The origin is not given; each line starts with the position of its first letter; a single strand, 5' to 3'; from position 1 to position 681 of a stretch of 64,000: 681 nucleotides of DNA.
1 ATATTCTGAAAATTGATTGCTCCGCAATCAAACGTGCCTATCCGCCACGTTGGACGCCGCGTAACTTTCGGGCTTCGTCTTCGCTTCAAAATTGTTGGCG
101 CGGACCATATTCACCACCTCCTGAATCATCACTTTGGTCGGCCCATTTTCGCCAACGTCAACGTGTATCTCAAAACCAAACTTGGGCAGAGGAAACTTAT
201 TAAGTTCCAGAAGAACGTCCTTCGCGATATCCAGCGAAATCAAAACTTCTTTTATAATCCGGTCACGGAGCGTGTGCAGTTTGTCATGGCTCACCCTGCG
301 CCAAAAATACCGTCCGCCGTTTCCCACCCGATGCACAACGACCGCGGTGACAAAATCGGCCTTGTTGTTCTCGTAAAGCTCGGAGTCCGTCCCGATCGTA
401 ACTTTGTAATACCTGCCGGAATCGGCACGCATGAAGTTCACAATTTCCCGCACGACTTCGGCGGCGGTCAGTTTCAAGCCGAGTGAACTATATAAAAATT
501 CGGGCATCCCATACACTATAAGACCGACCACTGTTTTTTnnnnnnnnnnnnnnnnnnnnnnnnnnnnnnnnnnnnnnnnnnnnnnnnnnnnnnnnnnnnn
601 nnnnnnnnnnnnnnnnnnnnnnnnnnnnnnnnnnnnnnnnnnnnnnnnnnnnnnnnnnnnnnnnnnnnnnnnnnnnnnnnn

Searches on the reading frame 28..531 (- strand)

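Call 32: search_protein_families(library=pfam, proteins=[window:28-531:-], max_evalue=0.001)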
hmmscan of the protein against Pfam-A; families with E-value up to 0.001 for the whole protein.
window:28-531:- (167 aa): 1 family
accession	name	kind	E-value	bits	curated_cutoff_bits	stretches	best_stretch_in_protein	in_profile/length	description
PF04308.18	RNaseH_like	-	1.3e-44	152.1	25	1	25-166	1-143/145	Ribonuclease H-like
